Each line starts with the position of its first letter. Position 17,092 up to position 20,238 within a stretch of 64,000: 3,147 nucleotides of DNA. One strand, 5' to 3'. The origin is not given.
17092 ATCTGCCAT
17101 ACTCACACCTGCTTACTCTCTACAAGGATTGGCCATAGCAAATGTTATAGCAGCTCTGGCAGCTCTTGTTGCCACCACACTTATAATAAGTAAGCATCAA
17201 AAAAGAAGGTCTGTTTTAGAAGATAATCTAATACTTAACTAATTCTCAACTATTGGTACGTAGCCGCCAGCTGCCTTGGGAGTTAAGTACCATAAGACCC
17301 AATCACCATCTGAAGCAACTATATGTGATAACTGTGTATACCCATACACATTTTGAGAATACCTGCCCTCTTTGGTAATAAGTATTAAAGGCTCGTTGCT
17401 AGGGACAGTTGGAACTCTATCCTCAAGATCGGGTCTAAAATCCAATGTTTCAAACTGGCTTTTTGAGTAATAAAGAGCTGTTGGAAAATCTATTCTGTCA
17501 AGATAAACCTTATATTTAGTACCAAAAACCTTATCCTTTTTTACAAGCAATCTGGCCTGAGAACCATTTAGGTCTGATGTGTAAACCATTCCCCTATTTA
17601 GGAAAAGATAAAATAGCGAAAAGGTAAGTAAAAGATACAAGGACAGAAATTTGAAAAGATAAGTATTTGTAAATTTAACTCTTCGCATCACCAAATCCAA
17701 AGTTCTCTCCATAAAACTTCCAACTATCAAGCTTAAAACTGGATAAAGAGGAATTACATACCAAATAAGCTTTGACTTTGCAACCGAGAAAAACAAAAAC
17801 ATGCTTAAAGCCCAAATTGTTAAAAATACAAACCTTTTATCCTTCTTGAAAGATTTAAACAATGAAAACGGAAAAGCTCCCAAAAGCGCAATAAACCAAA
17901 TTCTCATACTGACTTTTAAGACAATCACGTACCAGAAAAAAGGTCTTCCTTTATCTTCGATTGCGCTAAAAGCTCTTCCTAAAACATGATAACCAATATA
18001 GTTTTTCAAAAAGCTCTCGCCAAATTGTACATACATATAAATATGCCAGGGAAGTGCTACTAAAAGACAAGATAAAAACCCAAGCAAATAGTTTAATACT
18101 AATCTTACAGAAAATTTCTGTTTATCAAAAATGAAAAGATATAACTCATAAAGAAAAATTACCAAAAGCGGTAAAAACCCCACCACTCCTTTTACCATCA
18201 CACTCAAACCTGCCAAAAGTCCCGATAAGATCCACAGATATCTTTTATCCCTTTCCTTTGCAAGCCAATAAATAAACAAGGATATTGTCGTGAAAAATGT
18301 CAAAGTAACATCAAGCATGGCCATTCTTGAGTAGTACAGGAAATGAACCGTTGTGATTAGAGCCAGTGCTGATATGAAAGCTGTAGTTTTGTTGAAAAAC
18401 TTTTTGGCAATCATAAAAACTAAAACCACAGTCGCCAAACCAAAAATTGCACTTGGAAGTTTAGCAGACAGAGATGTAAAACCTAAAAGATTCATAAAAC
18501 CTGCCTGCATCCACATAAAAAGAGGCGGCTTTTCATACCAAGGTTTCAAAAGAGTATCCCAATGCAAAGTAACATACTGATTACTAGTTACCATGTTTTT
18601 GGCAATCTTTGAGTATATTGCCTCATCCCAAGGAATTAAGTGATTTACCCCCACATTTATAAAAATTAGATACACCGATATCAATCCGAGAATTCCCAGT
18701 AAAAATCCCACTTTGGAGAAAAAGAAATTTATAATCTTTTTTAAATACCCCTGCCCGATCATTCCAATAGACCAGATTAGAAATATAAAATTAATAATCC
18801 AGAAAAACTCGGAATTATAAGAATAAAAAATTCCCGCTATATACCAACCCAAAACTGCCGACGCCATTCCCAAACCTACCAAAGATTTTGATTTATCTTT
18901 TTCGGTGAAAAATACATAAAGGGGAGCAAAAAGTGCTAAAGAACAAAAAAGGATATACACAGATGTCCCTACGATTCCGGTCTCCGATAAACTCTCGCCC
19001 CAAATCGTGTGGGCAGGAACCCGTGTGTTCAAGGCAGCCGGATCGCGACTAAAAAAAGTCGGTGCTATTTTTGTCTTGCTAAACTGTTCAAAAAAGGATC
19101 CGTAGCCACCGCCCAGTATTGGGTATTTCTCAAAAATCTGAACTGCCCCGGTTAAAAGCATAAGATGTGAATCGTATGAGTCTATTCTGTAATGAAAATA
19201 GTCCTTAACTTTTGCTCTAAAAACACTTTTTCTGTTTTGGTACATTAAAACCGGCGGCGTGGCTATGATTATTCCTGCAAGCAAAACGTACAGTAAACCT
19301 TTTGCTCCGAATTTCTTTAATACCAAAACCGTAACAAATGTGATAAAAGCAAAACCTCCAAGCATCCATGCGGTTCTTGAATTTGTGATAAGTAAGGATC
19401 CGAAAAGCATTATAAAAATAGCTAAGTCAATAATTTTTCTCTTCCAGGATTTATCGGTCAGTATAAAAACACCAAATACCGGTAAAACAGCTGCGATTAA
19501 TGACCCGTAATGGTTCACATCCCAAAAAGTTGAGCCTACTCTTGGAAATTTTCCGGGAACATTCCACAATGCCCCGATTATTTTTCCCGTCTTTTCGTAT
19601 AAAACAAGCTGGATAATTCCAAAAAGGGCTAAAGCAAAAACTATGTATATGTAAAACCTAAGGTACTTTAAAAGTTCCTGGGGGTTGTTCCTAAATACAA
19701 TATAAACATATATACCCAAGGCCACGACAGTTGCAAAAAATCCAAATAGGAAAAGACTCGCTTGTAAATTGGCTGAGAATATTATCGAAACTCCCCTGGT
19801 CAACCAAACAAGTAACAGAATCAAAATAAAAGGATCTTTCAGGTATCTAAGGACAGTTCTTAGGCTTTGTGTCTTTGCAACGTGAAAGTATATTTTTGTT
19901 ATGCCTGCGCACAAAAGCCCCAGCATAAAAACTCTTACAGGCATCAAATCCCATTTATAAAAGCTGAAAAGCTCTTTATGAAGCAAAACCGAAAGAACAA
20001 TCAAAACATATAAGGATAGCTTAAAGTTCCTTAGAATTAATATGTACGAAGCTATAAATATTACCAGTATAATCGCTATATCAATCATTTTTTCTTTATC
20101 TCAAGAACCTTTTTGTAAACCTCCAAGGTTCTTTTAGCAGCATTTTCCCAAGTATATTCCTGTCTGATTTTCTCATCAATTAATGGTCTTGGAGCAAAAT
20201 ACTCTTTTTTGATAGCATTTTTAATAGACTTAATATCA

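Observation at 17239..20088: Single-polypeptide fusion of an O-antigen-ligase/Wzy-like domain with an ArnT/PMT-type GT-C domain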

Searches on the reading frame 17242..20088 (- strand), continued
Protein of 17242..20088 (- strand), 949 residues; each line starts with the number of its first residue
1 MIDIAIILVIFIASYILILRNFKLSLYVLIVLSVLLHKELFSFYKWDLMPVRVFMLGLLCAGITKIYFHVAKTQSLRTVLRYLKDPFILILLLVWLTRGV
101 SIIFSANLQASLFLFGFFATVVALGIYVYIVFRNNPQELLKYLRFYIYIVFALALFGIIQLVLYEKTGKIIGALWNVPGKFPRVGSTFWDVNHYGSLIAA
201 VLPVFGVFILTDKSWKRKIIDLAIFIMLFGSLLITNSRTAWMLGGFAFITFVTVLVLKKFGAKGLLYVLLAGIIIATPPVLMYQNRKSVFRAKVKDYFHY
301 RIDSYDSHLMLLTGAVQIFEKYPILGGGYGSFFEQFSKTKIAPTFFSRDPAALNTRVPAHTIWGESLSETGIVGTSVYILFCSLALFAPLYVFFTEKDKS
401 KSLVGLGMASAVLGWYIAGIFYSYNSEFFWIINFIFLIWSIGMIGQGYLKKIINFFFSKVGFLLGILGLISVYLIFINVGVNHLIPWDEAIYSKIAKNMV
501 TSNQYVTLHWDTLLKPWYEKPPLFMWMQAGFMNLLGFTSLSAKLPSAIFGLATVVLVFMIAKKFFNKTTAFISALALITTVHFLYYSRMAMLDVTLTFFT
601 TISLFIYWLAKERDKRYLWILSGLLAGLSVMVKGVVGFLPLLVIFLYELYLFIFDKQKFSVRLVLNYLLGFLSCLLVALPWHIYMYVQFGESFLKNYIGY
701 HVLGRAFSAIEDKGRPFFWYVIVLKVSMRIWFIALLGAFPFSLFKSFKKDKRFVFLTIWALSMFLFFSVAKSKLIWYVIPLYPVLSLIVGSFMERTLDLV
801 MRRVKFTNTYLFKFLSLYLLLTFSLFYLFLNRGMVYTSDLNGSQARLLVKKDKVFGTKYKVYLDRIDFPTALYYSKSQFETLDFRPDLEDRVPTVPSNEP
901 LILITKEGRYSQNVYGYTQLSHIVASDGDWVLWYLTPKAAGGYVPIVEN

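Call 81: search_protein_families(library=ncbifam, proteins=[L081:11630-12346:+, L082:11564-12352:+, L083:2150-2830:+], max_evalue=1e-10)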
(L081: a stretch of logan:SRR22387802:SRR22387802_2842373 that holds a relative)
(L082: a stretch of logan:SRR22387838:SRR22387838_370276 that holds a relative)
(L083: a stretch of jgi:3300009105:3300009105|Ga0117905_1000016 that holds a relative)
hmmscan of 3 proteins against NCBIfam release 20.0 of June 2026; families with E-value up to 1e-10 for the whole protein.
L081:11630-12346:+ (239 aa): 11 families
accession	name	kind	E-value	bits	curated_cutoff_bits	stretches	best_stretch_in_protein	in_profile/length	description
NF007986.1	PRK10714.1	equivalog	1.5e-22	80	529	1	2-214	2-209/316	undecaprenyl-phosphate 4-deoxy-4-formamido-L-arabinose transferase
TIGR03937.1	PgaC_IcaA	equivalog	8.6e-19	67.8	422.3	1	3-123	42-160/407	poly-beta-1,6-N-acetyl-D-glucosamine synthase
TIGR04182.1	glyco_TIGR04182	equivalog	1.3e-17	64.1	325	1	8-215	2-200/293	S-layer glycoprotein N-glycosyltransferase AglJ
NF007482.0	PRK10073.1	equivalog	1.5e-16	60.4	423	1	3-122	3-118/334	glycosyltransferase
NF058614.1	PPMAGASynPpgS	equivalog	2.9e-15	56.3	370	1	10-209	4-204/226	polyprenyl-phospho-N-acetylgalactosaminyl synthase PpgS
NF041391.1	DPhHxTase_Halo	equivalog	7.8e-15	54.4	375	1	14-209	3-187/213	dolichyl-phosphate hexose transferase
NF047683.1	TeichurnBiosyTuaG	equivalog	1.1e-14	54.8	400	1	1-126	1-123/252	teichuronic acid biosynthesis protein TuaG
NF041875.1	EPS_EpsD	equivalog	2.6e-14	53.4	370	1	8-127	1-117/325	exopolysaccharide biosynthesis glycosyltransferase EpsD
NF047588.1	GlcsyltransPgfSStrep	equivalog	3.1e-14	52.9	500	1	7-175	2-170/308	glycosyltransferase PgfS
TIGR04283.1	glyco_like_mftF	equivalog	1.5e-11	44.3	182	1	8-115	1-98/221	TIGR04283 family arsenosugar biosynthesis glycosyltransferase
NF010496.0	PRK13915.1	equivalog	8.6e-11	41.5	262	0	6-128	31-157/307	glucosyl-3-phosphoglycerate synthase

L082:11564-12352:+ (263 aa): 10 families
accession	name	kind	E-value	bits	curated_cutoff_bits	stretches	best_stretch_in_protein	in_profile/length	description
NF007986.1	PRK10714.1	equivalog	1.8e-29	102.8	529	1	31-241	8-217/316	undecaprenyl-phosphate 4-deoxy-4-formamido-L-arabinose transferase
NF047588.1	GlcsyltransPgfSStrep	equivalog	6.7e-21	74.8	500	1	30-193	2-167/308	glycosyltransferase PgfS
TIGR03937.1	PgaC_IcaA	equivalog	3.9e-15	55.7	422.3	1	10-123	26-136/407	poly-beta-1,6-N-acetyl-D-glucosamine synthase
NF058614.1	PPMAGASynPpgS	equivalog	5.4e-15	55.4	370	1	33-209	4-181/226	polyprenyl-phospho-N-acetylgalactosaminyl synthase PpgS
TIGR03965.1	mycofact_glyco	equivalog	4.6e-14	52.1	280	1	19-136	64-178/467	mycofactocin biosynthesis glycosyltransferase MftF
TIGR04182.1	glyco_TIGR04182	equivalog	3e-13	49.8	325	1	32-237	3-203/293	S-layer glycoprotein N-glycosyltransferase AglJ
NF010496.0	PRK13915.1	equivalog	1.4e-12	47.3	262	1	27-123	29-127/307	glucosyl-3-phosphoglycerate synthase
NF007482.0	PRK10073.1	equivalog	1.5e-12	47.1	423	1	27-134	4-107/334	glycosyltransferase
NF041391.1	DPhHxTase_Halo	equivalog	2.4e-12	46.3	375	1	63-228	26-187/213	dolichyl-phosphate hexose transferase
NF038302.1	EPS_HpsE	equivalog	2.5e-11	43.1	300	1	30-134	2-108/307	hormogonium polysaccharide biosynthesis glycosyltransferase HpsE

L083:2150-2830:+ (227 aa): 7 families
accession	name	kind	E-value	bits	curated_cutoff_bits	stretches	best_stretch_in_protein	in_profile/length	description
TIGR03937.1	PgaC_IcaA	equivalog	6.8e-18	64.8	422.3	1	3-98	47-139/407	poly-beta-1,6-N-acetyl-D-glucosamine synthase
NF047588.1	GlcsyltransPgfSStrep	equivalog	1.3e-17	63.9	500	1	1-169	1-171/308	glycosyltransferase PgfS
NF007986.1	PRK10714.1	equivalog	2.6e-16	59.5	529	1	3-210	8-213/316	undecaprenyl-phosphate 4-deoxy-4-formamido-L-arabinose transferase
NF041391.1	DPhHxTase_Halo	equivalog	1.8e-14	53.3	375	1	15-198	5-184/213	dolichyl-phosphate hexose transferase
NF007482.0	PRK10073.1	equivalog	1.3e-13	50.7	423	1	2-114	7-115/334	glycosyltransferase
TIGR04182.1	glyco_TIGR04182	equivalog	1.1e-12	48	325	1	3-206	2-199/293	S-layer glycoprotein N-glycosyltransferase AglJ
NF047683.1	TeichurnBiosyTuaG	equivalog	4e-12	46.3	400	1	3-100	8-102/252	teichuronic acid biosynthesis protein TuaG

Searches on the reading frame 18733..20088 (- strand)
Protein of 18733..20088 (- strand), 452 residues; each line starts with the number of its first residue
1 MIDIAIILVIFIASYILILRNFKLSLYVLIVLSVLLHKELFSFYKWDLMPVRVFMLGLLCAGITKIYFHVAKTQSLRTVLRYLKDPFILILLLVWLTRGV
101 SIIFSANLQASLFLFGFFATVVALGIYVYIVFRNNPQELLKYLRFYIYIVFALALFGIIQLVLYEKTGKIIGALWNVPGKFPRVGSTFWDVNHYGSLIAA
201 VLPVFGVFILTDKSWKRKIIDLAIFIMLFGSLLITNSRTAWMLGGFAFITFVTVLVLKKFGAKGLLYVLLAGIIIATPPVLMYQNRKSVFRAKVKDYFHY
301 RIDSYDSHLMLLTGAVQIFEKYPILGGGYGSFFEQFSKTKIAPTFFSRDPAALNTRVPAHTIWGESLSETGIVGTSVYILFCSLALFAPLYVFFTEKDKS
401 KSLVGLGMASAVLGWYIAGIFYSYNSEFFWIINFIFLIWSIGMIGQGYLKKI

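Call 23: search_solved_structures(query=window:18733-20088:-, max_evalue=10, show_alignments=2)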
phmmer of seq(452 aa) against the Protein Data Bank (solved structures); distinct sequences matched with E-value up to 10: 0.
